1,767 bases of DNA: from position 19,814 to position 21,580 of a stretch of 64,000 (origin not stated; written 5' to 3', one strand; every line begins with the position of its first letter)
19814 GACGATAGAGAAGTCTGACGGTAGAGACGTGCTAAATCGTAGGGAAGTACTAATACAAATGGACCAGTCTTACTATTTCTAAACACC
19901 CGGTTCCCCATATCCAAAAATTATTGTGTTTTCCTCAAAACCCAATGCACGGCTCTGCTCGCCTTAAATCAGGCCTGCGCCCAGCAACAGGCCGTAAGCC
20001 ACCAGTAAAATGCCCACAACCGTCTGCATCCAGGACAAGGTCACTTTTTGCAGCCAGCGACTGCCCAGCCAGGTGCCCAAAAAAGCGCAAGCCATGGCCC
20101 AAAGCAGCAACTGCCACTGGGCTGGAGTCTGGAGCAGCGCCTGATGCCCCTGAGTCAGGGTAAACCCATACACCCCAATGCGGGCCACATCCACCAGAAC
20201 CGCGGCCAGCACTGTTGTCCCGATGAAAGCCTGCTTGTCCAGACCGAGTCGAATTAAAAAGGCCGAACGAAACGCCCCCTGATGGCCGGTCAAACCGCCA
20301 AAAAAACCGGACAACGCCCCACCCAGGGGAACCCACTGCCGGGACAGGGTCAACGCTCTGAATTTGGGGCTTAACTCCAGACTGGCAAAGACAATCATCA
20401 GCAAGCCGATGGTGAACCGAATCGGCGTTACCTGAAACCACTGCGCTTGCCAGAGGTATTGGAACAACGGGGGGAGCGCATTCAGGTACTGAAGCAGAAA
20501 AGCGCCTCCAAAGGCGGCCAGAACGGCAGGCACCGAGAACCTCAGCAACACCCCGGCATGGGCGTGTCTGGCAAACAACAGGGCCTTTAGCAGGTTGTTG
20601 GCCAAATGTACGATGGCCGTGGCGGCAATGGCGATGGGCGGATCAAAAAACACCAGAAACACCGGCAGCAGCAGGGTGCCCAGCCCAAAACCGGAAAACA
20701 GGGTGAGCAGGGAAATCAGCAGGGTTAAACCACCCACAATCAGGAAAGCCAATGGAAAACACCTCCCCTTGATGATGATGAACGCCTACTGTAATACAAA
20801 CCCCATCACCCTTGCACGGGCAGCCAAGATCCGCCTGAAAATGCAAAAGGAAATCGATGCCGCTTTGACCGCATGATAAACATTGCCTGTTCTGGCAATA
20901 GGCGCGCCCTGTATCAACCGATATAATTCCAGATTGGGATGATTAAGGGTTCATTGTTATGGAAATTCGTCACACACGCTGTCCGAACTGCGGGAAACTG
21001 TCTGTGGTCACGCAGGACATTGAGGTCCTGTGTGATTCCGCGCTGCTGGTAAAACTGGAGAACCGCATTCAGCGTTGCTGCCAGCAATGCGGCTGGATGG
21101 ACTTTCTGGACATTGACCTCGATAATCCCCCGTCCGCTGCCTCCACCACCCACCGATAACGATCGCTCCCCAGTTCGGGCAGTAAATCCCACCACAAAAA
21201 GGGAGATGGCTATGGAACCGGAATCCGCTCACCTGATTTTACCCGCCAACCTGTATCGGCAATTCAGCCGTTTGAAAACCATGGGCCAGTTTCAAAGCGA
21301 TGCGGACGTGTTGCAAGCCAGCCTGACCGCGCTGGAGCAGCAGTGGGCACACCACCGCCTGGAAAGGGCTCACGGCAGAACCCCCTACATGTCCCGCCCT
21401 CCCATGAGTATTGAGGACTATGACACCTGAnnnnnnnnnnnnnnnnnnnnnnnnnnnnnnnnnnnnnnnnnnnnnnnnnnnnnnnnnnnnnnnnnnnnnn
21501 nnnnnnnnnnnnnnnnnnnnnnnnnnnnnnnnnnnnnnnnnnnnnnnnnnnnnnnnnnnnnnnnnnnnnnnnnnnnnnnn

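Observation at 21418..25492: Maf/DUF115 (MptE-like) putative glycosyltransferase in a non-flagellar neighbourhood with a YkgJ-type Cys-cluster protein and zinc-ribbon mini-proteins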

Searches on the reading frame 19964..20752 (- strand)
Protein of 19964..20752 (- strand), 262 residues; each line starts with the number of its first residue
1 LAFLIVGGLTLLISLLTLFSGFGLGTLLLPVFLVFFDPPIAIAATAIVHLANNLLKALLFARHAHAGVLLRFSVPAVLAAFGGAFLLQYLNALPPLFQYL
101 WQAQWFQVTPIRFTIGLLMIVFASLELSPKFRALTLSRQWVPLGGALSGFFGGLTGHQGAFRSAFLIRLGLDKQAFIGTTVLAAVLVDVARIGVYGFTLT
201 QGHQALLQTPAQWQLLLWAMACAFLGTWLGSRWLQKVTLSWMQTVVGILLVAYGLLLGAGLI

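Call 3: search_protein_families(library=pfam, proteins=[window:19964-20752:-], max_evalue=0.1)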
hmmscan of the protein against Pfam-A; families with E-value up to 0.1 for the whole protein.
window:19964-20752:- (262 aa): 1 family
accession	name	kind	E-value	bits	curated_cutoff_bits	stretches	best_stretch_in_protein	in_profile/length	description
PF01925.25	TauE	-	6.7e-23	82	32.6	1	9-255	4-235/237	Sulfite exporter TauE/SafE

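Call 4: search_protein_families(library=ncbifam, proteins=[window:19964-20752:-], max_evalue=0.1)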
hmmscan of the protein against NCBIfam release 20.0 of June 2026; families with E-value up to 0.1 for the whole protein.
window:19964-20752:- (262 aa): 1 family
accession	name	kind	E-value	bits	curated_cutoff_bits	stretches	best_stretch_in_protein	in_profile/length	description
TIGR03089.2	TIGR03089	equivalog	0.092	12.6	85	0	197-227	49-79/230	TIGR03089 family protein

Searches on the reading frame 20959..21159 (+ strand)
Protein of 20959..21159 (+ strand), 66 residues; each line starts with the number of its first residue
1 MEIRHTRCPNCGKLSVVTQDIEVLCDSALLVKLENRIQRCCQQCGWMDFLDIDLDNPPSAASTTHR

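Call 3: search_protein_families(library=pfam, proteins=[window:20959-21159:+], max_evalue=0.1)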
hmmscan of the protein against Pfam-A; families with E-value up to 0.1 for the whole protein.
window:20959-21159:+ (66 aa): 2 families
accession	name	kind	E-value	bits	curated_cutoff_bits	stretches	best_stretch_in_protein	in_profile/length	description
PF13248.11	Zn_ribbon_3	-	0.00021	21.1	27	1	5-20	2-16/26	zinc-ribbon domain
PF03110.19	SBP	-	0.083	13.6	27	1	27-50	28-51/75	SBP domain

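Call 4: search_protein_families(library=ncbifam, proteins=[window:20959-21159:+], max_evalue=0.1)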
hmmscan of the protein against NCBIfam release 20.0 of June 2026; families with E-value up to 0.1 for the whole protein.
window:20959-21159:+ (66 aa): 1 family
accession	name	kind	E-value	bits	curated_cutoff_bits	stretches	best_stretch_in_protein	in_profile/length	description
NF003214.0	PRK04179.1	equivalog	0.095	12.6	71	0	4-16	16-28/62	50S ribosomal protein L37e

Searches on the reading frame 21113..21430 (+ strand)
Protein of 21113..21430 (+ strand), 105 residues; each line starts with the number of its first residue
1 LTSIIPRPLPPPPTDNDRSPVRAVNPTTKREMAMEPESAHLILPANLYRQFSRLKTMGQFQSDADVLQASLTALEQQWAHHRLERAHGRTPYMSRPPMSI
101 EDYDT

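Call 3: search_protein_families(library=pfam, proteins=[window:21113-21430:+], max_evalue=0.1)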
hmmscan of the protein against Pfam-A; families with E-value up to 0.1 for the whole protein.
window:21113-21430:+ (105 aa): 1 family
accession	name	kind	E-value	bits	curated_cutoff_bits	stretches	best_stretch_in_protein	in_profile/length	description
PF11414.13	Suppressor_APC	-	0.084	13.6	25.4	0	51-96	2-49/82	Adenomatous polyposis coli tumour suppressor protein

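Call 4: search_protein_families(library=ncbifam, proteins=[window:21113-21430:+], max_evalue=0.1)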
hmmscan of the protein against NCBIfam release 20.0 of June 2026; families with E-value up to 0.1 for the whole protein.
window:21113-21430:+ (105 aa): 1 family
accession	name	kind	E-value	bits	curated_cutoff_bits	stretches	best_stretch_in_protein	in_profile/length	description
NF038294.1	lipo_LIC11966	exception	0.054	13.4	200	1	22-76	46-100/158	LIC11966 family lipoprotein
